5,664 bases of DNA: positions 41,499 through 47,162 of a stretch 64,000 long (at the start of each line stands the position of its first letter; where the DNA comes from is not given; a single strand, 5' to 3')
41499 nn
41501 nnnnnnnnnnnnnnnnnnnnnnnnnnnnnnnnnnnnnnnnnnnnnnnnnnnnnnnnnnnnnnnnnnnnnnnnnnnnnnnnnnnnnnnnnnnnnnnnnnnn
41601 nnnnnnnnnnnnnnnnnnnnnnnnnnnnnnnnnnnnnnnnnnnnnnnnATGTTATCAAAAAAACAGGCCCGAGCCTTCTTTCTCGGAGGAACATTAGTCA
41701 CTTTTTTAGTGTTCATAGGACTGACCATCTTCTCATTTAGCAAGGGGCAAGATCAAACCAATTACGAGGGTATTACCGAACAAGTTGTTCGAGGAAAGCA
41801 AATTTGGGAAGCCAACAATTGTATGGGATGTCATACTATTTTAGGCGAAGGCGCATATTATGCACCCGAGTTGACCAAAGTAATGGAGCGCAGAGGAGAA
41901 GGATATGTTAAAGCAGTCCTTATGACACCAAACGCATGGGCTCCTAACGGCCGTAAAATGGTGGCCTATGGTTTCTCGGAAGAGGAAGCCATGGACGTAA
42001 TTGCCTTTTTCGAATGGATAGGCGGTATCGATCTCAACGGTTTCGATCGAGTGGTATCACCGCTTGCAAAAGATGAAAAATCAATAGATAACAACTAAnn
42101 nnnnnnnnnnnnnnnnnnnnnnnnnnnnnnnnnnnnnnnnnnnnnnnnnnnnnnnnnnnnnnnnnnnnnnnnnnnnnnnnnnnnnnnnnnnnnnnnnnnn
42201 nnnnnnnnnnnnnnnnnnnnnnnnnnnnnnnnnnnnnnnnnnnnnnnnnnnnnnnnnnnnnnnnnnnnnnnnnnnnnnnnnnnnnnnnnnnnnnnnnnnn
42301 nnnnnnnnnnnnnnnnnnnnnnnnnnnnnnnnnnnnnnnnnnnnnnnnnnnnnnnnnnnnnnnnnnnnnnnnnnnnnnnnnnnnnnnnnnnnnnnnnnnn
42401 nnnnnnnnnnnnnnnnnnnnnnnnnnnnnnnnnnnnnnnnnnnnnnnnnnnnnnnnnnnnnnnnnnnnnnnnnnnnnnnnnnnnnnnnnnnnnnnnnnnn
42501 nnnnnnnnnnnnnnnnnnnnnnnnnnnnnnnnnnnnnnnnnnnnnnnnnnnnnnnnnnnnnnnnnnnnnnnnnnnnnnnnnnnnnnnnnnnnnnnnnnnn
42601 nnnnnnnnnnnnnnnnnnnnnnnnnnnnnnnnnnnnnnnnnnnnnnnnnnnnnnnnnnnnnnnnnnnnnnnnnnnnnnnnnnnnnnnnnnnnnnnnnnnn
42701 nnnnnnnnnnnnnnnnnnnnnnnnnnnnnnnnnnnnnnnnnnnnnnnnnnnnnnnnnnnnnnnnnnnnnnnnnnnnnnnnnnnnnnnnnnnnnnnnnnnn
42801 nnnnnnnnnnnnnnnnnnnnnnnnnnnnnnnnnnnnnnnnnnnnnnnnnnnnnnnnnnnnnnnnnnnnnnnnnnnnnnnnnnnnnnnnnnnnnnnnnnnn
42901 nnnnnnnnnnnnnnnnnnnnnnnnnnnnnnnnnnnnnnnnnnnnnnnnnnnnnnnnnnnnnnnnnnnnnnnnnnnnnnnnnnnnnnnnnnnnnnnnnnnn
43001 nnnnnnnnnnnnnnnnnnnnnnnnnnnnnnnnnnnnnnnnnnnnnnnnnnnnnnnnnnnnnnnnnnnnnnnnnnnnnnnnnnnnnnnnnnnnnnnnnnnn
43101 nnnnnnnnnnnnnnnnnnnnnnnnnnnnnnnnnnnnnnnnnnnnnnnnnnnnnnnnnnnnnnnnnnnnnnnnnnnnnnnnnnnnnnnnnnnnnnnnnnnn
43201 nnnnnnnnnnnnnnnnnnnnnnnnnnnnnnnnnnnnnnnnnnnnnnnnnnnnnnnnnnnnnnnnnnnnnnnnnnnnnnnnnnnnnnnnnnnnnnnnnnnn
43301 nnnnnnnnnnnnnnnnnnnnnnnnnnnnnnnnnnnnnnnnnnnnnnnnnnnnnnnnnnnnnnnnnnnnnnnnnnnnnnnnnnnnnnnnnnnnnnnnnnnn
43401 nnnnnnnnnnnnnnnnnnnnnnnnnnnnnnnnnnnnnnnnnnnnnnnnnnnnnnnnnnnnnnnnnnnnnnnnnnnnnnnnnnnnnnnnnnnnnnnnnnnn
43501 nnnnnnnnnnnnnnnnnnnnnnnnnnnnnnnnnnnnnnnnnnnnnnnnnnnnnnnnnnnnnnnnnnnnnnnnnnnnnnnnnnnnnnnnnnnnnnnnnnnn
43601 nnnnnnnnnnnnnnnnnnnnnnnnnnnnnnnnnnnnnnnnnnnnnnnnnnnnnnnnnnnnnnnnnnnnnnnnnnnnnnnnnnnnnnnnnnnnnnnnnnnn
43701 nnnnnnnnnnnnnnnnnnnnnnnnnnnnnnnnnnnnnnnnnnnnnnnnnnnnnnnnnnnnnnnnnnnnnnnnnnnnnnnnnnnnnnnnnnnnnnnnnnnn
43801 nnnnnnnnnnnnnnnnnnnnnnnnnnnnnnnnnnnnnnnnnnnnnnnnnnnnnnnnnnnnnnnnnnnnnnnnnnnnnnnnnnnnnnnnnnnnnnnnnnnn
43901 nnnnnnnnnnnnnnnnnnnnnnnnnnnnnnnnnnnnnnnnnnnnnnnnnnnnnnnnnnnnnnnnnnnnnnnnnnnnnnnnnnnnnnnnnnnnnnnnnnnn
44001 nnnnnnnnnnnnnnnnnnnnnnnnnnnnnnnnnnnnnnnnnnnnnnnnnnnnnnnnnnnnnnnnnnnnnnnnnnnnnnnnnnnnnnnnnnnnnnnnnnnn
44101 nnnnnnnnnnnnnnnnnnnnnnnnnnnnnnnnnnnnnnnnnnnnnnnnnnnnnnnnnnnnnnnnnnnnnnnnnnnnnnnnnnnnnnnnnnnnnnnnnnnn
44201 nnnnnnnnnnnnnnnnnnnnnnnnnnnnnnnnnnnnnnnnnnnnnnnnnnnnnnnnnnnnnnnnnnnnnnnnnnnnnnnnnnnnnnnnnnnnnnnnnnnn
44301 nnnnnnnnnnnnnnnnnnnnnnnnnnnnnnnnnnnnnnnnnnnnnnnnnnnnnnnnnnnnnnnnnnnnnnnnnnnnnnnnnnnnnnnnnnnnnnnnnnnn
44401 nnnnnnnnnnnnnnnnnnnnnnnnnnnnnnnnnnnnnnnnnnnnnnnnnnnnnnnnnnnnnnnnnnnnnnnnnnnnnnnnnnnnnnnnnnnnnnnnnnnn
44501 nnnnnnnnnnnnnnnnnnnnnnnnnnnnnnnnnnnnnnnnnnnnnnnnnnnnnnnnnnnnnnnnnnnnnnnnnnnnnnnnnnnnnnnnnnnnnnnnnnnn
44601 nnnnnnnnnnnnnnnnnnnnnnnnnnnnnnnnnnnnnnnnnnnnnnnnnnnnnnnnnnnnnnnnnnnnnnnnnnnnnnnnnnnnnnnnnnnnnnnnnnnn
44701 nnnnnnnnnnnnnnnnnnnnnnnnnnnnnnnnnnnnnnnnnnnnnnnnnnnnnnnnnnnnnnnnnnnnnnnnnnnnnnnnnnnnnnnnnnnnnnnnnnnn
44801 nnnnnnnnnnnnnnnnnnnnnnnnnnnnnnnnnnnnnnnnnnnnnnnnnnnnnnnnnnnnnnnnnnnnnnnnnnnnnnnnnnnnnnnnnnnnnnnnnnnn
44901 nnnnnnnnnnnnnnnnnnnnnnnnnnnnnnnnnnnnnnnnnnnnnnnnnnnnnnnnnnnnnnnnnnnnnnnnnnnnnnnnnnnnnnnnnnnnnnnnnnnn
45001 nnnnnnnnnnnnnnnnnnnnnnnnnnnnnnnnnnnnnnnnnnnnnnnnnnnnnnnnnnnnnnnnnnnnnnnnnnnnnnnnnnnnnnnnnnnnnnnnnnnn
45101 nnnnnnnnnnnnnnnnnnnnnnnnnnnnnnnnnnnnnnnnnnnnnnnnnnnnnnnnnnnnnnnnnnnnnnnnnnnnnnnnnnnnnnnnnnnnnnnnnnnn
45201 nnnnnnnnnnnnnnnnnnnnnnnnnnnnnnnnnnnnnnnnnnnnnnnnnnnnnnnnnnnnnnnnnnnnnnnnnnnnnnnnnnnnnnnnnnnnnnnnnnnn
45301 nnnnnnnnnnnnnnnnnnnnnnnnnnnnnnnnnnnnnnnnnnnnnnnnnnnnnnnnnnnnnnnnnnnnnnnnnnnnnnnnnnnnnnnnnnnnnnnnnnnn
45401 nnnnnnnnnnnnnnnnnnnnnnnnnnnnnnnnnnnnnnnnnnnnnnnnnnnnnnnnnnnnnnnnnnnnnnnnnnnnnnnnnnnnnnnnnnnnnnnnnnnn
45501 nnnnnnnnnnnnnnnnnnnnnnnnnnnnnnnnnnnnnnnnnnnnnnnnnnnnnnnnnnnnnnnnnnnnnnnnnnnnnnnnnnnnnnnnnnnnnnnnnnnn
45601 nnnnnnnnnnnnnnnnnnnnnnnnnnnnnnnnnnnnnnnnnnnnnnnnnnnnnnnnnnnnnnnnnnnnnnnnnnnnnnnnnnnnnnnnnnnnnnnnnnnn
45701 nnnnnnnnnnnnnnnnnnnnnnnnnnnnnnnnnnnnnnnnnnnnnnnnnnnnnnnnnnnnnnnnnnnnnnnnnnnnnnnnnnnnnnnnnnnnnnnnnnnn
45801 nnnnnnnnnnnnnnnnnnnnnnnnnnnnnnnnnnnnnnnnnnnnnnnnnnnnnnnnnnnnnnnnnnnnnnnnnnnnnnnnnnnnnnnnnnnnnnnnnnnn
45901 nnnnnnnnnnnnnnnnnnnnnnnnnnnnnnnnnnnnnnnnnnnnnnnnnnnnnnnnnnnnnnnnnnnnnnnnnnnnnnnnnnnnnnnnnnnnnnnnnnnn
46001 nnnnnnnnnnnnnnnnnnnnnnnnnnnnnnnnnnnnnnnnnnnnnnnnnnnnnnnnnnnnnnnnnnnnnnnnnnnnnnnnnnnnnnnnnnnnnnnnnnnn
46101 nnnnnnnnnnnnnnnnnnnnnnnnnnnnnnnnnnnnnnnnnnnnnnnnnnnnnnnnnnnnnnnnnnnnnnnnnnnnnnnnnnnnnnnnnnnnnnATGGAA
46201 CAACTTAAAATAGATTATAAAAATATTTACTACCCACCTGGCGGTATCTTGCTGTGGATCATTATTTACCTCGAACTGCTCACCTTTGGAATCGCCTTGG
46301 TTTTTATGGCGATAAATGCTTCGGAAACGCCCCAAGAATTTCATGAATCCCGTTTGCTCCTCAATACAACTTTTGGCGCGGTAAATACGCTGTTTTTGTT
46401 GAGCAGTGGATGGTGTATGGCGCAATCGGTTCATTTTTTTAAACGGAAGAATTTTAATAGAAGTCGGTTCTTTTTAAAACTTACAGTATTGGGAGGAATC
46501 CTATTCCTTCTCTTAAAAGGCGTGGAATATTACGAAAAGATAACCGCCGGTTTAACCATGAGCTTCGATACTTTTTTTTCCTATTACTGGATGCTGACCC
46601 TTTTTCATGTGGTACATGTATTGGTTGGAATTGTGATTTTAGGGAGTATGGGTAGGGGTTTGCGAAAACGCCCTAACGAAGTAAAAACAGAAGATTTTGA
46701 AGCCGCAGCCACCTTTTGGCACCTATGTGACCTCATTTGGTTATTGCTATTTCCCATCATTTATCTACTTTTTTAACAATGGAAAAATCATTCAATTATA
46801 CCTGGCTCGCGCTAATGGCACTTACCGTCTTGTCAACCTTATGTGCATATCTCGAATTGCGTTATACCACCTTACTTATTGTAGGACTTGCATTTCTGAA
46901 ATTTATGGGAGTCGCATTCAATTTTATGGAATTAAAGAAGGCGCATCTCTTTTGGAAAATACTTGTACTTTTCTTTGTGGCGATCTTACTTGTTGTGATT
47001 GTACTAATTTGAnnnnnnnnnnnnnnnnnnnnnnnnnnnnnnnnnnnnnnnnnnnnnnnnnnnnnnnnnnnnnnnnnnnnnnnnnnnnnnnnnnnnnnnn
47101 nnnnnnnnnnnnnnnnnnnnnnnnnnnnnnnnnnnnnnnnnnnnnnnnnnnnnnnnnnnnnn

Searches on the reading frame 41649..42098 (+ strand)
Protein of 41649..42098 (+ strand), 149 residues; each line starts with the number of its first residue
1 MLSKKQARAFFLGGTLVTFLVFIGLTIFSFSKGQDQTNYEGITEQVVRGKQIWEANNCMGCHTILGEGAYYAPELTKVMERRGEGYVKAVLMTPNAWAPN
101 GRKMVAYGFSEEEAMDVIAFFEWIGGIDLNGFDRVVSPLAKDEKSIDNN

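Call 3: search_protein_families(library=pfam, proteins=[window:41649-42098:+], max_evalue=0.01)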
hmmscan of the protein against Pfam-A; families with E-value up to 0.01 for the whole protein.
window:41649-42098:+ (149 aa): 4 families
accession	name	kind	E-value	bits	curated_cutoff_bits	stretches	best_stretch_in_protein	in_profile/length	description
PF00034.26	Cytochrom_C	-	6.7e-11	43.8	21.3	1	47-121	2-86/90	Cytochrome c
PF22085.1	NorB_cytochrome_c-like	-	1.4e-05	26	29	1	43-77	15-49/181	Nitric oxide reductase subunit B, cytochrome c-like domain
PF13442.11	Cytochrome_CBB3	-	0.00023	21.9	27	1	46-120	3-67/68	Cytochrome C oxidase, cbb3-type, subunit III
PF14605.12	Nup35_RRM_2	-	0.0071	16.7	27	0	107-133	7-33/53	Nup53/35/40-type RNA recognition motif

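Call 4: search_protein_families(library=ncbifam, proteins=[window:41649-42098:+], max_evalue=0.01)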
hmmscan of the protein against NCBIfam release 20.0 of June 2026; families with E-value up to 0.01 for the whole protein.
window:41649-42098:+ (149 aa): 7 families
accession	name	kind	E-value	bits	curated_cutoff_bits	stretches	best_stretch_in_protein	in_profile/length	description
TIGR02603.1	CxxCH_TIGR02603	domain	6.7e-07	29.4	68.15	1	46-97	3-53/134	putative heme-binding domain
NF050122.1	bc1_QcrC_actin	exception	3.4e-05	23.3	200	1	16-92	11-86/253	cytochrome bc1 complex diheme cytochrome c subunit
NF045773.1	cytochro_C550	exception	0.00015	21.6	125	1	12-119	15-113/118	cytochrome c550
TIGR04485.1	thiosulf_SoxX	equivalog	0.0011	19.6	61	1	56-120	3-74/78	sulfur oxidation c-type cytochrome SoxX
NF045774.1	cytochro_C551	exception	0.0018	18.2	118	1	34-114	23-98/110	cytochrome c551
NF040971.1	cytc_ExtS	equivalog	0.0024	17.2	100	1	44-100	76-132/262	selenite/tellurite reduction operon c-type cytochrome lipoprotein ExtS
NF011055.0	PRK14487.1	subfamily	0.0059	16.1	218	0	20-63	30-73/212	cbb3-type cytochrome c oxidase subunit II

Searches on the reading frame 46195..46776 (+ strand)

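Call 3: search_protein_families(library=pfam, proteins=[window:46195-46776:+], max_evalue=0.01)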
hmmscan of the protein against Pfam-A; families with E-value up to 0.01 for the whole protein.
window:46195-46776:+ (193 aa): 1 family
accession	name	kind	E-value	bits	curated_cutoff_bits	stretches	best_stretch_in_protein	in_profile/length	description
PF00510.24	COX3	-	3.8e-16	60.2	23.8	1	62-191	128-255/258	Cytochrome c oxidase subunit III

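Call 4: search_protein_families(library=ncbifam, proteins=[window:46195-46776:+], max_evalue=0.01)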
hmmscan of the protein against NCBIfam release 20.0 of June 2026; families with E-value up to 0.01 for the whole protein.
window:46195-46776:+ (193 aa): 4 families
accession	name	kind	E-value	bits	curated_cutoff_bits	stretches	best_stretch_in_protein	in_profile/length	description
NF050119.1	aa3_CtaE_Actin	exception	1.2e-20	74.6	190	1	25-192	18-189/190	aa3-type cytochrome oxidase subunit III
TIGR02842.1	CyoC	equivalog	8.2e-18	65.3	223.75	1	20-192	5-177/180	cytochrome o ubiquinol oxidase subunit III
TIGR02897.1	QoxC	equivalog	3.7e-12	46.8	239.9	1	20-192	14-187/190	cytochrome aa3 quinol oxidase subunit III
NF007944.0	PRK10663.1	equivalog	4.7e-10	39.6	340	1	20-192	29-201/204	cytochrome o ubiquinol oxidase subunit III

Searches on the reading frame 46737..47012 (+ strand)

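Call 3: search_protein_families(library=pfam, proteins=[window:46737-47012:+], max_evalue=0.01)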
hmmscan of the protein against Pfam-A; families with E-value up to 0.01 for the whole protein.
window:46737-47012:+ (91 aa): 1 family
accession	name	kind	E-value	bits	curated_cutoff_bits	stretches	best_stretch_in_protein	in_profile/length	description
PF03626.19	COX4_pro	-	3.6e-09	37.3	28.9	1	22-89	3-72/72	Prokaryotic Cytochrome C oxidase subunit IV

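Call 4: search_protein_families(library=ncbifam, proteins=[window:46737-47012:+], max_evalue=0.01)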
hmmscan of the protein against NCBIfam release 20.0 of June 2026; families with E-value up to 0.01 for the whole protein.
window:46737-47012:+ (91 aa): 0 families
